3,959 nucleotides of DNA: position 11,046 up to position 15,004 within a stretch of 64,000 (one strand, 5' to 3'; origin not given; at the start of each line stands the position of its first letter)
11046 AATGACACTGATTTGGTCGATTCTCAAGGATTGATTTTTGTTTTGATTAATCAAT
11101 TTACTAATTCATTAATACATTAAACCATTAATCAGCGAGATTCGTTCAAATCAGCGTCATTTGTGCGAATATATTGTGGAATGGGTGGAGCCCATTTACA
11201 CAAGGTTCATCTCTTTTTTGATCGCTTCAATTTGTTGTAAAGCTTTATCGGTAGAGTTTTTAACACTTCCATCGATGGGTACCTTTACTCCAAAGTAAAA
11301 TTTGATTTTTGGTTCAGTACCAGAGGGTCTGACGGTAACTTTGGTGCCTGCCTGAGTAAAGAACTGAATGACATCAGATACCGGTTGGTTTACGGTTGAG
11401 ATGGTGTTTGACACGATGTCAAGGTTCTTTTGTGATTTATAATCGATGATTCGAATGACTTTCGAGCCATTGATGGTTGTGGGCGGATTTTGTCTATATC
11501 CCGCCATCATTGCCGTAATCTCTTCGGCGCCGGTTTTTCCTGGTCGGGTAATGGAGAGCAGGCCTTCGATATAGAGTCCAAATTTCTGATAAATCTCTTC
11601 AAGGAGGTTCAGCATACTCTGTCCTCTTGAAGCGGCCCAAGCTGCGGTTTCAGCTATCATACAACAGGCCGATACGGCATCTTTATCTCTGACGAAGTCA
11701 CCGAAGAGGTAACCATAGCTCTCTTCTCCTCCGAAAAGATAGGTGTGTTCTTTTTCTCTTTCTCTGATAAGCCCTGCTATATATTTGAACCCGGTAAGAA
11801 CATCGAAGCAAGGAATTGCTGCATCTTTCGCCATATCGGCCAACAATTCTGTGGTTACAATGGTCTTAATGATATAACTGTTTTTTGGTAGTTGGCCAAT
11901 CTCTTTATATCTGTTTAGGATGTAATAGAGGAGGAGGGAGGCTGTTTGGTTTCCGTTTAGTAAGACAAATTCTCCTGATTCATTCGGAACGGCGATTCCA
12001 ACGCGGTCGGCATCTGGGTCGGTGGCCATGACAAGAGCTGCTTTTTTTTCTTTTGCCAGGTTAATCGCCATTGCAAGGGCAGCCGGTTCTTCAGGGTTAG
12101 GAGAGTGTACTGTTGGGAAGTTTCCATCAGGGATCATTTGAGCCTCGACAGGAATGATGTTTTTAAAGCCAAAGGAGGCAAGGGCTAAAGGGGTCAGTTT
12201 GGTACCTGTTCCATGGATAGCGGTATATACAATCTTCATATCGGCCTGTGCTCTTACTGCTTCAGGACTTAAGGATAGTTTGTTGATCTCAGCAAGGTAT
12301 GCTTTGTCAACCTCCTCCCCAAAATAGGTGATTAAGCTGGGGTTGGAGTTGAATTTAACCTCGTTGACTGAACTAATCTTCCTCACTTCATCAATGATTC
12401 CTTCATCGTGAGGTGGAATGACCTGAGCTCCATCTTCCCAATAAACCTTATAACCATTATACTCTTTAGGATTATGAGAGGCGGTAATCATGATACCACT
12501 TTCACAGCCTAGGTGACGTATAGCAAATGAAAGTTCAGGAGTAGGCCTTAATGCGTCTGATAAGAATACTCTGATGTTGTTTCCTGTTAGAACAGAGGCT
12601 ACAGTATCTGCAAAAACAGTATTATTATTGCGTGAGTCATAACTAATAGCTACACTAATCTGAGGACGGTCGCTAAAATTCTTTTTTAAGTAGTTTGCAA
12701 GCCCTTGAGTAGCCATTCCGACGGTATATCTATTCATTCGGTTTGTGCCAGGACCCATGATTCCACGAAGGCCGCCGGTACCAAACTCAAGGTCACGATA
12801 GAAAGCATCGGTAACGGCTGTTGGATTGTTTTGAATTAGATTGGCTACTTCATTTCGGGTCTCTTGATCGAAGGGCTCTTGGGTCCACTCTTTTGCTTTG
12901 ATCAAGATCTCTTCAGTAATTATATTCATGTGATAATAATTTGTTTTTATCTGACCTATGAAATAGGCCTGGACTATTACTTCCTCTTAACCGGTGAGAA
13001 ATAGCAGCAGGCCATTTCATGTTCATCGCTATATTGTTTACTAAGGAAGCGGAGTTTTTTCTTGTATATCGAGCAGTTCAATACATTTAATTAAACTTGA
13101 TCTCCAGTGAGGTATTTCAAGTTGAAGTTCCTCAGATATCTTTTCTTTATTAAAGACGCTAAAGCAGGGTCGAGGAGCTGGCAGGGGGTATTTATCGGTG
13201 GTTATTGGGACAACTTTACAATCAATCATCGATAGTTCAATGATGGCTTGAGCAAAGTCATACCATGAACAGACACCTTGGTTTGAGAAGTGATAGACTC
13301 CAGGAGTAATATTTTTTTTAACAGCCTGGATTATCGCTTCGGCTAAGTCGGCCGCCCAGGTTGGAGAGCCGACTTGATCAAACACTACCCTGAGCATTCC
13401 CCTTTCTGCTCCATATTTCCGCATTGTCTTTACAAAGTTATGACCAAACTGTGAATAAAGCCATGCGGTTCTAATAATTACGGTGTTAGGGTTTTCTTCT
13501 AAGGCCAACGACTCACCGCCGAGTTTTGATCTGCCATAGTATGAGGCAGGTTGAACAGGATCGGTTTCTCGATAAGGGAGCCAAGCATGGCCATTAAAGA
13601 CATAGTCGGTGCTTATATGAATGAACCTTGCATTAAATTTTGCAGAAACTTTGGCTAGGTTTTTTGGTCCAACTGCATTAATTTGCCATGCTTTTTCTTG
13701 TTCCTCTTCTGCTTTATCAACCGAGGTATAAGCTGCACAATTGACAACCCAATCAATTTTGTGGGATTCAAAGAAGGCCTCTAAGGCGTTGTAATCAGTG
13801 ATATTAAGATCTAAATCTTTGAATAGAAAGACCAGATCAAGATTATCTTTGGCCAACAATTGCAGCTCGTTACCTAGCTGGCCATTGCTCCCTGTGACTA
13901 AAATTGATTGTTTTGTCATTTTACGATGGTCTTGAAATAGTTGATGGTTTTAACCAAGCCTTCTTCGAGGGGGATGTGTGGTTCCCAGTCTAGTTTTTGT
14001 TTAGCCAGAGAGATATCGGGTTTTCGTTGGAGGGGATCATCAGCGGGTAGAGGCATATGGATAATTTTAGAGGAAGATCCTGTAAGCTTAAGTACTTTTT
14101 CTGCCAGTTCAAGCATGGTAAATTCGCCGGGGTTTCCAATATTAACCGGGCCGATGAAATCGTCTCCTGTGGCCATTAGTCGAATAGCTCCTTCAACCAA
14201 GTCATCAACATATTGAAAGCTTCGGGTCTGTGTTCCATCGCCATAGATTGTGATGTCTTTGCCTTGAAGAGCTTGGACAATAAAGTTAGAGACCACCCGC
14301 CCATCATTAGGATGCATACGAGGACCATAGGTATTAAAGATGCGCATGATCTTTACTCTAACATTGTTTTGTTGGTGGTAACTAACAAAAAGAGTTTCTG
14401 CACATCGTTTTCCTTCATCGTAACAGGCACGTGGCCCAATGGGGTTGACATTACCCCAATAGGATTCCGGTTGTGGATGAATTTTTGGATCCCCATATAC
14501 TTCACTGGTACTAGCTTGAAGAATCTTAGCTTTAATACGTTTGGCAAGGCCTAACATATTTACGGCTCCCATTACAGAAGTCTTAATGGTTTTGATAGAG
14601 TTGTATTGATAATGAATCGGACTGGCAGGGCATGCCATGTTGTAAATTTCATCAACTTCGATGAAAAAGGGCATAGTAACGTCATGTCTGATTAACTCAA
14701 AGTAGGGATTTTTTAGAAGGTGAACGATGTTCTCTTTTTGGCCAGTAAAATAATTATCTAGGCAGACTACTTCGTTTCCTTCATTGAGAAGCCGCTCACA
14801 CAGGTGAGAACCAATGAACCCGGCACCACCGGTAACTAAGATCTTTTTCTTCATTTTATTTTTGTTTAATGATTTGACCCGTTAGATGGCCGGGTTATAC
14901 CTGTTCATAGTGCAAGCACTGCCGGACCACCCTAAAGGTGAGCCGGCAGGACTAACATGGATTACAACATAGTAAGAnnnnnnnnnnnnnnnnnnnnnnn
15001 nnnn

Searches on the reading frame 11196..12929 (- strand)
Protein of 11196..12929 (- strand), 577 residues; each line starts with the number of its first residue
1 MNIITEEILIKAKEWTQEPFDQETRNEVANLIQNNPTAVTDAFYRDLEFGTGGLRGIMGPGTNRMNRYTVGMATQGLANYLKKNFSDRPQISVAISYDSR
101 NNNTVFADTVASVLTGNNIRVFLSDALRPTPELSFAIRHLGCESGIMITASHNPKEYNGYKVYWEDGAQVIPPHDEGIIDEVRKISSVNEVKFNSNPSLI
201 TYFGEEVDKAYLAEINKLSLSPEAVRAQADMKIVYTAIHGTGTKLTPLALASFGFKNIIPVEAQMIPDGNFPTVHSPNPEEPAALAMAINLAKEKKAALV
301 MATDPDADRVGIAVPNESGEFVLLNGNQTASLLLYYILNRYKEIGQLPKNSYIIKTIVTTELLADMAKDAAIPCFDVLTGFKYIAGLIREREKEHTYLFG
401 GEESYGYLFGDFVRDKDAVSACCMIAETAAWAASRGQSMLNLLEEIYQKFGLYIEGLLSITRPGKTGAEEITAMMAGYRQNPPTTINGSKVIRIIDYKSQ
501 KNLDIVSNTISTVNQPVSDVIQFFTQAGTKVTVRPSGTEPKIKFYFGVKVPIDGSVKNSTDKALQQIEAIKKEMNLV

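Call 69: search_protein_families(library=pfam, proteins=[window:11196-12929:-], max_evalue=0.00001)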
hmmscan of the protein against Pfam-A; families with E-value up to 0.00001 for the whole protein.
window:11196-12929:- (577 aa): 3 families
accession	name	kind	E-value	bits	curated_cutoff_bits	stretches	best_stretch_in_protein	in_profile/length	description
PF02878.22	PGM_PMM_I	-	1.5e-40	138.5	22.5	1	48-187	3-136/138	Phosphoglucomutase/phosphomannomutase, alpha/beta/alpha domain I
PF02879.22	PGM_PMM_II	-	3.2e-25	89.1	29.3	1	210-316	2-100/103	Phosphoglucomutase/phosphomannomutase, alpha/beta/alpha domain II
PF02880.22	PGM_PMM_III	-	4.5e-22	78.8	20.7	1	325-450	1-115/115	Phosphoglucomutase/phosphomannomutase, alpha/beta/alpha domain III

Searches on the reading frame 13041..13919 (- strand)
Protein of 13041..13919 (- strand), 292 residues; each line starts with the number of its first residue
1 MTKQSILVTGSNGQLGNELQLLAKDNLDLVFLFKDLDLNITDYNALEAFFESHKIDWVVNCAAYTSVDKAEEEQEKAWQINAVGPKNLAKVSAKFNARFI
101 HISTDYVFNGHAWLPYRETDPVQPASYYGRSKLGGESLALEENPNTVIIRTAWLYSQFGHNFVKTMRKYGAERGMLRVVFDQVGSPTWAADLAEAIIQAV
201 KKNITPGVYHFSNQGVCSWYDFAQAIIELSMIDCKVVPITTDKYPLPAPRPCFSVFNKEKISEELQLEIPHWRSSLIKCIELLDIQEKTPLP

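Call 69: search_protein_families(library=pfam, proteins=[window:13041-13919:-], max_evalue=0.00001)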
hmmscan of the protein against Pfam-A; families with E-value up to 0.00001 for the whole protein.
window:13041-13919:- (292 aa): 5 families
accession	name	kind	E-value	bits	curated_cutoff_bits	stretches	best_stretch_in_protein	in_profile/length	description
PF04321.23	RmlD_sub_bind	-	3.8e-97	325.3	27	1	5-282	2-284/287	RmlD substrate binding domain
PF01370.27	Epimerase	-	2.3e-23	83.3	20.9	1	6-202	1-227/240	NAD dependent epimerase/dehydratase family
PF16363.11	GDP_Man_Dehyd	-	2.3e-16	60.6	27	1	37-139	58-164/332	GDP-mannose 4,6 dehydratase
PF02719.21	Polysacc_synt_2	-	5.5e-11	42.6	20.2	1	39-155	62-165/293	Polysaccharide biosynthesis protein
PF07993.18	NAD_binding_4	-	2.8e-06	27.1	20.1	1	52-151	86-204/258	Male sterility protein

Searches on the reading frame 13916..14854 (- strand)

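Call 70: search_protein_families(library=pfam, proteins=[window:13916-14854:-], max_evalue=0.00001)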
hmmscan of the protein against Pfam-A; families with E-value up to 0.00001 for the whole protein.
window:13916-14854:- (312 aa): 6 families
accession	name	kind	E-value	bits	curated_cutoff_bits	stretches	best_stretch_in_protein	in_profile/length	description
PF16363.11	GDP_Man_Dehyd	-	3e-51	175.3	27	1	6-302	1-331/332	GDP-mannose 4,6 dehydratase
PF01370.27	Epimerase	-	1e-50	172.9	20.9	1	5-240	1-240/240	NAD dependent epimerase/dehydratase family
PF07993.18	NAD_binding_4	-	1.5e-10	41.1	20.1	0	66-190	88-219/258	Male sterility protein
PF02719.21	Polysacc_synt_2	-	7.5e-10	38.9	20.2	0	141-263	134-252/293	Polysaccharide biosynthesis protein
PF01073.25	3Beta_HSD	-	4.2e-09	36.3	22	1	6-221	1-223/280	3-beta hydroxysteroid dehydrogenase/isomerase family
PF04321.23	RmlD_sub_bind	-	2.6e-08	33.7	27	1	4-265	2-238/287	RmlD substrate binding domain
